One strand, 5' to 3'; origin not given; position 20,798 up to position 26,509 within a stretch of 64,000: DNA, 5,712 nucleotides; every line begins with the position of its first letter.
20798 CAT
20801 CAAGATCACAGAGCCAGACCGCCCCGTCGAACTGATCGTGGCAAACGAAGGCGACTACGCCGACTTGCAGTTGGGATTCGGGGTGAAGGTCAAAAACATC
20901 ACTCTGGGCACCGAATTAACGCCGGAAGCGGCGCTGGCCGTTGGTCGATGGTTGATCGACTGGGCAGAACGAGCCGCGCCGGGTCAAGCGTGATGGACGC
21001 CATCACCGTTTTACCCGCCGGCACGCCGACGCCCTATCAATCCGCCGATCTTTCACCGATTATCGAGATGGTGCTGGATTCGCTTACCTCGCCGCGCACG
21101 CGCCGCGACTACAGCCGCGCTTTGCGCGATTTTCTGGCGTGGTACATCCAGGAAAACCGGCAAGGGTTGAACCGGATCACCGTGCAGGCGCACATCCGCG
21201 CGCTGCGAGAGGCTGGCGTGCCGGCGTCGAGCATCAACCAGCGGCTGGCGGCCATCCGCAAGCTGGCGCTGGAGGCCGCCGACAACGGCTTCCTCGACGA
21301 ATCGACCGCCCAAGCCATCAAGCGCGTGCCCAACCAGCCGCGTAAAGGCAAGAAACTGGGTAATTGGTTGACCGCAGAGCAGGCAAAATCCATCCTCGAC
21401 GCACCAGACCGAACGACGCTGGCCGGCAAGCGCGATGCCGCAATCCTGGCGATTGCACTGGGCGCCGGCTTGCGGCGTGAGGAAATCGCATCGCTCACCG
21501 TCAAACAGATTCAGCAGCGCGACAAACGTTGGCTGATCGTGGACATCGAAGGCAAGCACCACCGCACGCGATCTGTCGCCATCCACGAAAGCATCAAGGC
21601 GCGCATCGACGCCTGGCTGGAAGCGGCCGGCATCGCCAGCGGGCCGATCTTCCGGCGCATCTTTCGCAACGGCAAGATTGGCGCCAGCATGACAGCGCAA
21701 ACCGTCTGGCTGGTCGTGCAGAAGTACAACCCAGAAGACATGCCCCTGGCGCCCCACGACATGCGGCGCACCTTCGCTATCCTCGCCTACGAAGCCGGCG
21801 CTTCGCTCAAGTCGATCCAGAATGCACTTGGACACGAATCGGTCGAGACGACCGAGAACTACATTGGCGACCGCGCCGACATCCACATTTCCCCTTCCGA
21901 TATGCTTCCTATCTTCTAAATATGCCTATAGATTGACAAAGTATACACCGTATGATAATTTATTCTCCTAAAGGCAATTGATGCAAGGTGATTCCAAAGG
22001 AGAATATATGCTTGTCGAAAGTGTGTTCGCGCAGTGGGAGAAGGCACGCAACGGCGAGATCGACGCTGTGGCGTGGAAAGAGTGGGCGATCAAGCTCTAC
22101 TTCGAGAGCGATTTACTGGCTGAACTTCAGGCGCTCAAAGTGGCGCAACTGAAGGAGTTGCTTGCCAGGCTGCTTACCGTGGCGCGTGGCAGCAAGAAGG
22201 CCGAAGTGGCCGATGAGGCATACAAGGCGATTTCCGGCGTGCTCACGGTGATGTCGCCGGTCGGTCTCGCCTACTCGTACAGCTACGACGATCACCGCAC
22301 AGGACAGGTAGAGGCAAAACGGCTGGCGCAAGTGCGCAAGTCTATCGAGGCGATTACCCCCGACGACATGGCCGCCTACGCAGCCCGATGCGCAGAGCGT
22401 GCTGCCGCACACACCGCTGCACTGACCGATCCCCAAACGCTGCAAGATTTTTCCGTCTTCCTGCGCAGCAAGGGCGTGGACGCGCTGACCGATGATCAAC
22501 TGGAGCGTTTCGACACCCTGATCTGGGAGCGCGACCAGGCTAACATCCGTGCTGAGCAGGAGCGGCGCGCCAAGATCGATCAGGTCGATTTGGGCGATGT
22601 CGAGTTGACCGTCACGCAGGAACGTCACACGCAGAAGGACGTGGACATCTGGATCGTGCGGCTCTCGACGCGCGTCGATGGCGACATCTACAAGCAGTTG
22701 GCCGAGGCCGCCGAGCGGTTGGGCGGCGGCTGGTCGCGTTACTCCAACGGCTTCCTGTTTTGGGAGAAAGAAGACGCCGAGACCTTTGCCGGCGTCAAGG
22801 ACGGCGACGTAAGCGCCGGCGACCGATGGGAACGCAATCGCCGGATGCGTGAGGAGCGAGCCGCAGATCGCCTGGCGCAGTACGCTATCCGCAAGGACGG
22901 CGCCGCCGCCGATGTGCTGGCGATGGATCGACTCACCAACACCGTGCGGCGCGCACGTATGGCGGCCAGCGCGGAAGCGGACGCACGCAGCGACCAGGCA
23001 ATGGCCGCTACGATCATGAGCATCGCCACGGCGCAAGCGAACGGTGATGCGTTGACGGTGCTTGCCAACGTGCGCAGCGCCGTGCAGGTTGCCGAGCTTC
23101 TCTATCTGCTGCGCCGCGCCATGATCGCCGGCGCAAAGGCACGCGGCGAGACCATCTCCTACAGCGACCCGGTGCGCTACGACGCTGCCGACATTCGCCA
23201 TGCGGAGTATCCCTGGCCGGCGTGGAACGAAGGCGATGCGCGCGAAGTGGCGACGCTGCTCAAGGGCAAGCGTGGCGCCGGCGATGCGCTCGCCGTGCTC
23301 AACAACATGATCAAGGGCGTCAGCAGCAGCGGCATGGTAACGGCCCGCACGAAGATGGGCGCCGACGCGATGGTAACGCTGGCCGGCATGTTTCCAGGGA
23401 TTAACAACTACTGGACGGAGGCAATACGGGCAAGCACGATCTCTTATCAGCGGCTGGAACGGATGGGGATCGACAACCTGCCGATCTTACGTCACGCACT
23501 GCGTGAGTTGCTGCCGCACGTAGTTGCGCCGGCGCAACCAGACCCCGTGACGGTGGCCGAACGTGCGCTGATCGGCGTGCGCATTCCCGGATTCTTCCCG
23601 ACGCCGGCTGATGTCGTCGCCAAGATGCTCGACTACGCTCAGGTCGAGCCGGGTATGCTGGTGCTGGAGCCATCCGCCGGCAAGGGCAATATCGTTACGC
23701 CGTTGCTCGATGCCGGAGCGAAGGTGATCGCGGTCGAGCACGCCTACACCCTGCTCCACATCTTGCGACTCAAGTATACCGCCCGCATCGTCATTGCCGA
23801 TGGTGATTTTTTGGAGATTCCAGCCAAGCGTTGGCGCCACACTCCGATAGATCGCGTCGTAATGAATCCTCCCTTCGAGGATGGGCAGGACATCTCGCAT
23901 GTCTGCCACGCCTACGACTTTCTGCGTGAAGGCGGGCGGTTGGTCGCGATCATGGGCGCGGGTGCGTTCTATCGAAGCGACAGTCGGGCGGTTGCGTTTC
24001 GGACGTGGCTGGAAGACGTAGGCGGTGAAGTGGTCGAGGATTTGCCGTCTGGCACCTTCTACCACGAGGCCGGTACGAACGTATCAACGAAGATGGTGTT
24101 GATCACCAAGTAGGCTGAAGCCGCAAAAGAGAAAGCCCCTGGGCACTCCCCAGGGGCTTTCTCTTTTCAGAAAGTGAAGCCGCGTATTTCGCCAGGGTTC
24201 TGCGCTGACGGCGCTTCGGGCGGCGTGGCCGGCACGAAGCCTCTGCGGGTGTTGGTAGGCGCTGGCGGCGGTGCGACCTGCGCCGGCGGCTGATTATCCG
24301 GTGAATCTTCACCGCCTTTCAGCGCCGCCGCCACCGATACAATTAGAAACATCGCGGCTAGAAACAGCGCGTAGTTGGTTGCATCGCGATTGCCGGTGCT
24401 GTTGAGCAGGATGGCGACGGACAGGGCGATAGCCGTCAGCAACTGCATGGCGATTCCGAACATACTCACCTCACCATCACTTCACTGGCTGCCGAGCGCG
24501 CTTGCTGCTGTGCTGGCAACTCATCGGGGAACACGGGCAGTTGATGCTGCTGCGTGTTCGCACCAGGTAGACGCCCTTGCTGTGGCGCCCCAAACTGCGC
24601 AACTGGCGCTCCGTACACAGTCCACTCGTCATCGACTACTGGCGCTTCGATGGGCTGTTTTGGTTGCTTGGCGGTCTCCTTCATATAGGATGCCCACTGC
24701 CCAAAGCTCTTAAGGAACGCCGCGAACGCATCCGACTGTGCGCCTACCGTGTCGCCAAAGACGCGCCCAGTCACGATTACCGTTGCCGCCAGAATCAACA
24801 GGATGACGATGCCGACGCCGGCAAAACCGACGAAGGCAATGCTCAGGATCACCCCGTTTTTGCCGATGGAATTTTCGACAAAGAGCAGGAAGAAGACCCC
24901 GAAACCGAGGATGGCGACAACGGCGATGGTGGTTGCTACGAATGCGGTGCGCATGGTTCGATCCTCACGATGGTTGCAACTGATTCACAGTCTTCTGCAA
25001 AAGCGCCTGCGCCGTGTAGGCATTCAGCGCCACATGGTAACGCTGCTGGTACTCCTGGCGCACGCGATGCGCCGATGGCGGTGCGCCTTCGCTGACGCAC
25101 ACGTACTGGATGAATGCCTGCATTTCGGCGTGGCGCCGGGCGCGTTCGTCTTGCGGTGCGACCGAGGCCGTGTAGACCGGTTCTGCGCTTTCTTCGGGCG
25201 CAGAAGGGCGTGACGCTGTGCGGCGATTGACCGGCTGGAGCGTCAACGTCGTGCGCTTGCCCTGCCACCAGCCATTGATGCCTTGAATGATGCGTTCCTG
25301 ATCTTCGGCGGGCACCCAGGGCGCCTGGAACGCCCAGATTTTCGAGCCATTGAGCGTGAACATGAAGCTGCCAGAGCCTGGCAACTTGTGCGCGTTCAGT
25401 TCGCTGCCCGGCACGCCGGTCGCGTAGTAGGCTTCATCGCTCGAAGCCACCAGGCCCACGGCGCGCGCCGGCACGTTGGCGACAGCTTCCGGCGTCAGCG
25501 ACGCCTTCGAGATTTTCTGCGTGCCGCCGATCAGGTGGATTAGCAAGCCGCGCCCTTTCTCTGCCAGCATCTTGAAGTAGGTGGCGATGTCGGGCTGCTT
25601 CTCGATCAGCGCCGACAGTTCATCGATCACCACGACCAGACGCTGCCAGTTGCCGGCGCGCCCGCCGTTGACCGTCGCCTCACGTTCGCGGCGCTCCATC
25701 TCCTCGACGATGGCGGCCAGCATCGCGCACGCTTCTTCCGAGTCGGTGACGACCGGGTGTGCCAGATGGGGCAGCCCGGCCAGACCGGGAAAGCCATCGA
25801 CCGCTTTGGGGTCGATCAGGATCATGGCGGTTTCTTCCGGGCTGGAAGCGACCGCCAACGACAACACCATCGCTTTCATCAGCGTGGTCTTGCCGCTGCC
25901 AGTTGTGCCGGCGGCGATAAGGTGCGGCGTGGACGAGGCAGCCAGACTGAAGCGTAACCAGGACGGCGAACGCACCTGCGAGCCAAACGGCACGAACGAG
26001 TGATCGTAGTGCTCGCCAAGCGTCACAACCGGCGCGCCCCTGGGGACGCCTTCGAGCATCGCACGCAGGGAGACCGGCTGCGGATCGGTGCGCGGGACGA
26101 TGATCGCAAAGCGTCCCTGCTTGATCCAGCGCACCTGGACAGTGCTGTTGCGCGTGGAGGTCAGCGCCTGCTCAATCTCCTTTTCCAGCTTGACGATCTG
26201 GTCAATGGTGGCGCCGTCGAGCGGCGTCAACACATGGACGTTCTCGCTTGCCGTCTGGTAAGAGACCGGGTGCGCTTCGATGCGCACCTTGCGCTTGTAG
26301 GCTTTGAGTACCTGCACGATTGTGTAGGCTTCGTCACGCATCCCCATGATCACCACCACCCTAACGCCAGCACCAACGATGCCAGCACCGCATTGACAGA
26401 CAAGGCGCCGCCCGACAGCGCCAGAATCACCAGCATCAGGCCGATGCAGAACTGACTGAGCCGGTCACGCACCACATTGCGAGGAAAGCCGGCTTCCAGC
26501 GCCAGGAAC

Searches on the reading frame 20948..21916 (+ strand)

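Call 114: search_protein_families(library=pfam, proteins=[window:20948-21916:+], max_evalue=0.001)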
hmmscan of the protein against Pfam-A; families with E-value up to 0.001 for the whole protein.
window:20948-21916:+ (323 aa): 2 families
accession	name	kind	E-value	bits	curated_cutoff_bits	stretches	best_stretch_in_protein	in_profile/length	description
PF00589.27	Phage_integrase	-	2.1e-26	93.2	27.1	1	140-306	2-166/172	Phage integrase family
PF02899.23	Phage_int_SAM_1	-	9.7e-09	35.8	22.3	1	47-107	14-76/83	Phage integrase, N-terminal SAM-like domain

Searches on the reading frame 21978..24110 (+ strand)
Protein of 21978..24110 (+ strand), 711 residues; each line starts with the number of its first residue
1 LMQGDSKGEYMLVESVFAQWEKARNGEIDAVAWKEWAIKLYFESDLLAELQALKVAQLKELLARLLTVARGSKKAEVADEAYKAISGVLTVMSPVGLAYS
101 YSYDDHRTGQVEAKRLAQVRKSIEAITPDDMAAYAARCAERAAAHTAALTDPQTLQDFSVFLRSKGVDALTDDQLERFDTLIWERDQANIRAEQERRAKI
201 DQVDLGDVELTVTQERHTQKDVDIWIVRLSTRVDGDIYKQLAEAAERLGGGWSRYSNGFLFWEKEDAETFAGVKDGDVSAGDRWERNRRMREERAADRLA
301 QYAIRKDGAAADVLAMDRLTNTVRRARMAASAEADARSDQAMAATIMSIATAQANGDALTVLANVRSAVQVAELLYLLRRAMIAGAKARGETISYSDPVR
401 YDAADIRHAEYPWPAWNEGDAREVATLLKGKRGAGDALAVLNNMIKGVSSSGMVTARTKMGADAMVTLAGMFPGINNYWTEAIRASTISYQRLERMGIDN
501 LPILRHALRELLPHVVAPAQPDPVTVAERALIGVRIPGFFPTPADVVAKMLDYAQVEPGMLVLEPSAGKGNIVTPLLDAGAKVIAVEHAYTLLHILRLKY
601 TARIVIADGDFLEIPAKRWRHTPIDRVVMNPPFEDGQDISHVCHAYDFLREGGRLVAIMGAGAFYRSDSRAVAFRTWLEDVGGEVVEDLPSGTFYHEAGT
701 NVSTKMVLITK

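Call 67: search_protein_families(library=phrogs, proteins=[window:21978-24110:+], max_evalue=0.00001)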
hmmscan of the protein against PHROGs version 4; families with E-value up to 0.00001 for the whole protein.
window:21978-24110:+ (711 aa): 11 families
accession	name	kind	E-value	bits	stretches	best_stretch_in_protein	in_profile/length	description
phrog_15406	-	other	8.9e-145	485.1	1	43-711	745-1417/2789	DNA methyltransferase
phrog_11358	-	unknown function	3.4e-110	370.3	2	483-711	1790-2015/3431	-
phrog_18947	-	unknown function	1.3e-47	162.9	1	527-711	557-736/1537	-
phrog_9793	-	unknown function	2.2e-46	159.5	1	527-711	593-771/772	-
phrog_22901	-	unknown function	1.2e-41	143.1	1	527-709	623-800/1394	-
phrog_9133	-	unknown function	2.6e-41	142.4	1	533-711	730-904/1259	-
phrog_6263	-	other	6e-24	85.6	1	539-663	394-511/548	DNA methyltransferase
phrog_10691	-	unknown function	1.2e-15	56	1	539-711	2359-2526/3925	-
phrog_32703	-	unknown function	5.4e-15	56.1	1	538-666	10-130/480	-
phrog_799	-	other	2.6e-11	44.4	1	539-639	214-299/458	DNA methyltransferase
phrog_5143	-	unknown function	1.9e-06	26.2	1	539-709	1802-1966/2204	-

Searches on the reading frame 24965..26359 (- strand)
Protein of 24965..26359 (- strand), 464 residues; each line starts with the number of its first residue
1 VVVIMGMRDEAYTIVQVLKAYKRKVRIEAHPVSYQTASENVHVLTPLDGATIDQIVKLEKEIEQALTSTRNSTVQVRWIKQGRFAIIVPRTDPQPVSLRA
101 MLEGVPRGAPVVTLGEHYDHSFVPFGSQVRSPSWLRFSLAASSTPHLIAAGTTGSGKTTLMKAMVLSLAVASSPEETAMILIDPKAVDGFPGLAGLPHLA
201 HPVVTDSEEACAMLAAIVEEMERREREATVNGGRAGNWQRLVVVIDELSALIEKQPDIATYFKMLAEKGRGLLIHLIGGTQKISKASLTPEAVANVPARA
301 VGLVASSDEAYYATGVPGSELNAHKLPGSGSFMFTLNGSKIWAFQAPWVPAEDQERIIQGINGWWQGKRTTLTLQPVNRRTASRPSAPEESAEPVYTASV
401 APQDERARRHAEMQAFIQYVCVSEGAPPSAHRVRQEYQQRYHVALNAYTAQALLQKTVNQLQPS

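Call 67: search_protein_families(library=phrogs, proteins=[window:24965-26359:-], max_evalue=0.00001)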
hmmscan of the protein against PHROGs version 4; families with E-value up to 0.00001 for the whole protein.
window:24965-26359:- (464 aa): 3 families
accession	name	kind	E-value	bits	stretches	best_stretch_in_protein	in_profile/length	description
phrog_1358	-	moron, auxiliary metabolic gene and host takeover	1.5e-42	146.3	1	22-361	490-826/1382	FtsK/SpoIIIE-like protein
phrog_3551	-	moron, auxiliary metabolic gene and host takeover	9.2e-29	101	1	51-372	353-672/758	FtsK/SpoIIIE-like protein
phrog_2666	-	head and packaging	8.6e-10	38.9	1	143-307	320-487/555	terminase large subunit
